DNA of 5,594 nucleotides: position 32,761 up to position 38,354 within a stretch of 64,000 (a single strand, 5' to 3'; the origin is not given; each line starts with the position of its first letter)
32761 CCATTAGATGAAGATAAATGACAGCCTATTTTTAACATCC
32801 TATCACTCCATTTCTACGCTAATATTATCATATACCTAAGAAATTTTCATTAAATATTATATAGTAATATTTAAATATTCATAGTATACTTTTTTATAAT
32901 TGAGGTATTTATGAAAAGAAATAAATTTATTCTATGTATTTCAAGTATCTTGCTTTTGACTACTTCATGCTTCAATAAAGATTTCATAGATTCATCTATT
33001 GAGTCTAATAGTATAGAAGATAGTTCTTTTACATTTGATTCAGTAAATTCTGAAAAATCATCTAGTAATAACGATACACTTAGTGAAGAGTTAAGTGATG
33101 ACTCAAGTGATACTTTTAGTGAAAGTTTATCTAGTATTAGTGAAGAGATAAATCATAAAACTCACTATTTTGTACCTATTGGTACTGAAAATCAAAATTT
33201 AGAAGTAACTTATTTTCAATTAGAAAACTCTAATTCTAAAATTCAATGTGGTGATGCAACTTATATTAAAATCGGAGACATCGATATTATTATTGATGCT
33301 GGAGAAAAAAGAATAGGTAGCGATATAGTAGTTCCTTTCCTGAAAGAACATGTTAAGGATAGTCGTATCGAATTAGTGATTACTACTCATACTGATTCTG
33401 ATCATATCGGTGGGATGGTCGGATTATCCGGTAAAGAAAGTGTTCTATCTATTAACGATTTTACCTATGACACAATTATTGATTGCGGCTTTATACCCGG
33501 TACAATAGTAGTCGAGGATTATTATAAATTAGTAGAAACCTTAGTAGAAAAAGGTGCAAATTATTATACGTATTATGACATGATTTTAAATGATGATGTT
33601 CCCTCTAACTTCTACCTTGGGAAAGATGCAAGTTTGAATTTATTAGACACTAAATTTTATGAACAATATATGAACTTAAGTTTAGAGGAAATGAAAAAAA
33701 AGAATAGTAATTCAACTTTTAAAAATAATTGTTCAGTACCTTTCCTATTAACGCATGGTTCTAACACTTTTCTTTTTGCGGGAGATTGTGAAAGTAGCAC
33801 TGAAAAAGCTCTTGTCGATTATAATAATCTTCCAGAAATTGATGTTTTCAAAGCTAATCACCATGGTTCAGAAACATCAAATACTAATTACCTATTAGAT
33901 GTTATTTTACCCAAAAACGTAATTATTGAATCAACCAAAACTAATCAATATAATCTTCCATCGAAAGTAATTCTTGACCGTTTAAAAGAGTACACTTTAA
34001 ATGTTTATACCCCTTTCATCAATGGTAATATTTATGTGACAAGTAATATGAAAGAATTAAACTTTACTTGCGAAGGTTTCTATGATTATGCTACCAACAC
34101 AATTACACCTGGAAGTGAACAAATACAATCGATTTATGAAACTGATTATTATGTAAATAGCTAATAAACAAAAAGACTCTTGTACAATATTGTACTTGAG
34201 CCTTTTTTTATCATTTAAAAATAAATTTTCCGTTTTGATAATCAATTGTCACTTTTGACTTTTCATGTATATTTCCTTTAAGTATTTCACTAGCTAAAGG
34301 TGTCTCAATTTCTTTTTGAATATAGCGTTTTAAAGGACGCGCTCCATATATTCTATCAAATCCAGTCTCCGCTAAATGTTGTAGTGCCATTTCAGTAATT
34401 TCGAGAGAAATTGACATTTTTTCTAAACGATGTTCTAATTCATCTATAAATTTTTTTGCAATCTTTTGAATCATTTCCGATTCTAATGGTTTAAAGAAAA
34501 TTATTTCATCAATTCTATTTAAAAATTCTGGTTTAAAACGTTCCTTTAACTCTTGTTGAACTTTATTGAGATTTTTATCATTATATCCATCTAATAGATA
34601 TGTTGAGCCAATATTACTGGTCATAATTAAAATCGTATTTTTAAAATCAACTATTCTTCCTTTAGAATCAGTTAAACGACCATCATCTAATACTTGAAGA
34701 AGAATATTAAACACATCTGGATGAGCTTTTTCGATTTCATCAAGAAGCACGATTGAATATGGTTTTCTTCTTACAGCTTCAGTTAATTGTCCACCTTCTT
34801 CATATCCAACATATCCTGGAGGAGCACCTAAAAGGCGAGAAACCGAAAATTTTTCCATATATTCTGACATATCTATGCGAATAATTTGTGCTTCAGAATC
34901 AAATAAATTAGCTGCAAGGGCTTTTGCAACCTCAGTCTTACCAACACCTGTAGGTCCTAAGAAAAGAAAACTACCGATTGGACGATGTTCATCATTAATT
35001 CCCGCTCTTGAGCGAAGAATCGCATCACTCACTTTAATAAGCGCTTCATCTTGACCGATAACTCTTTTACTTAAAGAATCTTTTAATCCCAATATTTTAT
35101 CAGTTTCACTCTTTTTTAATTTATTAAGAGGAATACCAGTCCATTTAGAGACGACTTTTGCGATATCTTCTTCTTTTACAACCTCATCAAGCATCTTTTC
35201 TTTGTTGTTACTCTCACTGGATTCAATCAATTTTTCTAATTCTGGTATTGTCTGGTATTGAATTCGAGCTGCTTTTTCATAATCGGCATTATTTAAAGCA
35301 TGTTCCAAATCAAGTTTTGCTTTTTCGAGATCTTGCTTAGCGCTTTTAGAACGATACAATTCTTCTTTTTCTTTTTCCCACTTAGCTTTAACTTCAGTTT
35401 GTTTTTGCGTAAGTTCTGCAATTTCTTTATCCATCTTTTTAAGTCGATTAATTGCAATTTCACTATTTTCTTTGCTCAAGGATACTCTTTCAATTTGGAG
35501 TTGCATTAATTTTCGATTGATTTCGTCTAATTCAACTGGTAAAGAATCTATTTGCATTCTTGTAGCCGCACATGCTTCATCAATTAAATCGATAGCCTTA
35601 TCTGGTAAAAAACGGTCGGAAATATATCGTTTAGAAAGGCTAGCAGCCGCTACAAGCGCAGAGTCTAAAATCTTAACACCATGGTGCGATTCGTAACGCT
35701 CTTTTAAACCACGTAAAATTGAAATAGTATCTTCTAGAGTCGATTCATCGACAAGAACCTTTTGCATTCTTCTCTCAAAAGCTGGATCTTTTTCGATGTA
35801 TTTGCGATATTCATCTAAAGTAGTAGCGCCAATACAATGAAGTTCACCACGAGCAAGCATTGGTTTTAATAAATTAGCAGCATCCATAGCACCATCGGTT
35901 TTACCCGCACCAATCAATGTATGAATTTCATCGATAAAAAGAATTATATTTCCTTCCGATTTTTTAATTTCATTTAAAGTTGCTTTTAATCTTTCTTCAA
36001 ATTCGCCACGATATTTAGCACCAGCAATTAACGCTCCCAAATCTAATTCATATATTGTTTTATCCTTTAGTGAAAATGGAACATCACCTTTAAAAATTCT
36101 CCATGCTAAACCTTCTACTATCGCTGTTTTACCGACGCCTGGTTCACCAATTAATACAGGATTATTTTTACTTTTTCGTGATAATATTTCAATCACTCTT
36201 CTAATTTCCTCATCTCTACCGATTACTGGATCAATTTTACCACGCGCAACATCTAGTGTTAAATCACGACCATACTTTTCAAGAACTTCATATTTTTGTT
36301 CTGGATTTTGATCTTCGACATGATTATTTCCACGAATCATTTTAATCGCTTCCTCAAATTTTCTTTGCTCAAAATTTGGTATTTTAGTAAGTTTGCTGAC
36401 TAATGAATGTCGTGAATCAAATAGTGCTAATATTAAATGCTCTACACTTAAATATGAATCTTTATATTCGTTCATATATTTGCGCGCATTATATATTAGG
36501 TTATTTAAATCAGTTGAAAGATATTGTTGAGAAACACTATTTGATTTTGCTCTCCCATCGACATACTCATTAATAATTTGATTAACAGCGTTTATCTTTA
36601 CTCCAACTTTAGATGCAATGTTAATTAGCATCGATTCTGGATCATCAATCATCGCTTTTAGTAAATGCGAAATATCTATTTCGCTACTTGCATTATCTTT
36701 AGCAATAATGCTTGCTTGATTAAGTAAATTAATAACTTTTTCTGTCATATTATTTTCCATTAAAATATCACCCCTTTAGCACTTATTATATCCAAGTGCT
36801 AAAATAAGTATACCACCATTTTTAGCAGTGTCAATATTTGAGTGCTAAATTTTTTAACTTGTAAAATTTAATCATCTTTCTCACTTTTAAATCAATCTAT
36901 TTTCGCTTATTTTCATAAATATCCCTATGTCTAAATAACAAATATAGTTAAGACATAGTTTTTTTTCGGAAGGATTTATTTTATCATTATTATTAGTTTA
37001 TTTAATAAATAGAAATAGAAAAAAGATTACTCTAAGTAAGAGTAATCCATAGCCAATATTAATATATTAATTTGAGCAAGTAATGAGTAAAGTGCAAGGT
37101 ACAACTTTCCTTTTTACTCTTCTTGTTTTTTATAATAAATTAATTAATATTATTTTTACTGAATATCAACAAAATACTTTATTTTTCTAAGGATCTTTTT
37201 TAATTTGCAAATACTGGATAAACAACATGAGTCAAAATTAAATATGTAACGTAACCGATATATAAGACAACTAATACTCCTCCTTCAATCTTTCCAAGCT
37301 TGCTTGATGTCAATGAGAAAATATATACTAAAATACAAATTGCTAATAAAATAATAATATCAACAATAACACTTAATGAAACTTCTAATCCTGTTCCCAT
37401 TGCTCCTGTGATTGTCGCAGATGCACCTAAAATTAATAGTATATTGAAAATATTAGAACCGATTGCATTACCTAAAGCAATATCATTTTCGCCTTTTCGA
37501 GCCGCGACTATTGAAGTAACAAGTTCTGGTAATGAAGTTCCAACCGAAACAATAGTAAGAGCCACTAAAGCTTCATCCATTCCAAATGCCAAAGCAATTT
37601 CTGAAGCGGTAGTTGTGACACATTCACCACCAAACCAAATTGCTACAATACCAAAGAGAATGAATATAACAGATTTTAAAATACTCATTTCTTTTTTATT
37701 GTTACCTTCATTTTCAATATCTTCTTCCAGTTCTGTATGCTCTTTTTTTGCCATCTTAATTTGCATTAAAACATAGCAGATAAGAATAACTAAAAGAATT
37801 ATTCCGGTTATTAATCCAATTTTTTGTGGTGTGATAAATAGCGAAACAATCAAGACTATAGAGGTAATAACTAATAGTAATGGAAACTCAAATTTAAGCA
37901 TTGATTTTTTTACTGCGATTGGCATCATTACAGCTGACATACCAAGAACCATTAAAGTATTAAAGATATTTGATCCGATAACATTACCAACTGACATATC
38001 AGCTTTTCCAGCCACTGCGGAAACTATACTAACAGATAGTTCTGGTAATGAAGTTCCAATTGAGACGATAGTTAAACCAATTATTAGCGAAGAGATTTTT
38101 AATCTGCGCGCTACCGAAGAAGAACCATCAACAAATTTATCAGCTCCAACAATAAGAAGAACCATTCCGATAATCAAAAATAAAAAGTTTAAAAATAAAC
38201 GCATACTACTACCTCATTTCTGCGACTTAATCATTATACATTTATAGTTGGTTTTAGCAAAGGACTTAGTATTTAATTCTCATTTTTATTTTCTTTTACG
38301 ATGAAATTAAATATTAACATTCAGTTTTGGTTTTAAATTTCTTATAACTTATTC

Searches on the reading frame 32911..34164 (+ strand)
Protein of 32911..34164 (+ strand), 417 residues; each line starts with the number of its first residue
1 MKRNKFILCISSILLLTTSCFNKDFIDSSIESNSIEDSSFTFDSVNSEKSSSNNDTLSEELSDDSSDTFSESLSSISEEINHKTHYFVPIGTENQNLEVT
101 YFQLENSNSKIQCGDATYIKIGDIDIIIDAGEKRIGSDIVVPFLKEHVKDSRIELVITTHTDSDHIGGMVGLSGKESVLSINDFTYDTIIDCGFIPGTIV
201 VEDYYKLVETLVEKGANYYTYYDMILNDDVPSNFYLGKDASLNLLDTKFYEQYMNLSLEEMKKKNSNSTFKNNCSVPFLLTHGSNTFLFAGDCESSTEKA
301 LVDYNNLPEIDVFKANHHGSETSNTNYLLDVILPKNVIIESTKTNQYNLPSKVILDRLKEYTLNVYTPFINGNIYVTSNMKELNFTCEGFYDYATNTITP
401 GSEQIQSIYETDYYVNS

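Call 32: search_protein_families(library=pfam, proteins=[window:32911-34164:+], max_evalue=1)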
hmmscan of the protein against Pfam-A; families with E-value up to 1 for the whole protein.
window:32911-34164:+ (417 aa): 5 families
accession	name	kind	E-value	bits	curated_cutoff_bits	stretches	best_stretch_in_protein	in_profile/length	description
PF00753.33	Lactamase_B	-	3.5e-08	34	22.7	2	115-174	7-65/196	Metallo-beta-lactamase superfamily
PF12706.13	Lactamase_B_2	-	0.003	17.6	27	1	126-173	3-51/200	Beta-lactamase superfamily domain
PF16661.11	Lactamase_B_6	-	0.013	15.3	27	1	119-173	2-56/193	Metallo-beta-lactamase superfamily domain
PF03836.20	RasGAP_C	-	0.015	15.9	26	0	58-112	16-70/137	RasGAP C-terminus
PF19583.5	ODP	-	0.17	12.2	27.2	1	119-172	8-60/194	ODP family beta lactamase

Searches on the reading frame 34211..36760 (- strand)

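Call 32: search_protein_families(library=pfam, proteins=[window:34211-36760:-], max_evalue=1)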
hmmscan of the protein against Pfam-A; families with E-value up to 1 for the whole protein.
window:34211-36760:- (849 aa): 44 families (the best 25 are shown)
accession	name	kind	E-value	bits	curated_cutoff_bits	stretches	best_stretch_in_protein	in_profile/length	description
PF07724.20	AAA_2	-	3.6e-73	245.5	27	1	593-753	1-166/166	AAA domain (Cdc48 subfamily)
PF17871.7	AAA_lid_9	-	2e-34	118.1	22.8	1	342-442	2-102/104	AAA lid domain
PF10431.15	ClpB_D2-small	-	3e-27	94.9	21.9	1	759-839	1-81/81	C-terminal, D2-small domain, of ClpB protein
PF00004.35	AAA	-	6e-27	95.1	21.2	2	202-315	2-110/131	ATPase family associated with various cellular activities (AAA)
PF07728.20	AAA_5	-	1.4e-19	70.9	22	2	598-742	2-139/139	AAA domain (dynein-related subfamily)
PF02861.25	Clp_N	-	5.4e-14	52.5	20.7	2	19-67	4-52/53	Clp amino terminal domain, pathogenicity island component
PF13191.12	AAA_16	-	3e-12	47.8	32.6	2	179-219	2-45/167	AAA ATPase domain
PF00158.32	Sigma54_activat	-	1.3e-10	41.6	20.2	2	597-697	24-123/168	Sigma-54 interaction domain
PF13401.12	AAA_22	-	1.6e-10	41.8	27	2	597-693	7-110/130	AAA domain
PF20720.3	nSTAND3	-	1.2e-08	35.3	27.2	2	599-637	21-59/155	Novel STAND NTPase 3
PF13173.12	AAA_14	-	5.5e-07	30.1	27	2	599-694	6-88/129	AAA domain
PF01695.23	IstB_IS21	-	2e-06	27.9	24.1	1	599-619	96-116/238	IstB-like ATP binding protein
PF12775.13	AAA_7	-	3.9e-06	27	25.8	1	597-644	35-82/181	P-loop containing dynein motor region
PF05621.17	TniB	-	5.5e-06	26.4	22.4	1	222-337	72-184/189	Bacterial TniB protein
PF20030.5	bpMoxR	-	2.1e-05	24.2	27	1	598-697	34-127/205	MoxR domain in the MoxR-vWA-beta-propeller ternary systems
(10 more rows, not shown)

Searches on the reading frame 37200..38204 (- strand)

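Call 32: search_protein_families(library=pfam, proteins=[window:37200-38204:-], max_evalue=1)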
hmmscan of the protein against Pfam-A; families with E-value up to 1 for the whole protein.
window:37200-38204:- (334 aa): 6 families
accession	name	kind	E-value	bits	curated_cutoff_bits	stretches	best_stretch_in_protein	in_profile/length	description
PF01699.29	Na_Ca_ex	-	4.5e-68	228.4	24.9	2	7-149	3-150/151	Sodium/calcium exchanger protein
PF11992.13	TgpA_N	-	0.0036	16.8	30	1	7-156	22-147/333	TgpA N-terminal domain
PF14147.11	Spore_YhaL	-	0.0092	16.1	27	1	136-168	8-39/52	Sporulation protein YhaL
PF17197.9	DUF5134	-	0.016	15.6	29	1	79-215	6-151/152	Domain of unknown function (DUF5134)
PF10112.14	Halogen_Hydrol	-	0.023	15.1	29.8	1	110-177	7-67/191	5-bromo-4-chloroindolyl phosphate hydrolysis protein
PF14937.11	DUF4500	-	0.19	12.1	27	1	121-170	26-73/81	Domain of unknown function (DUF4500)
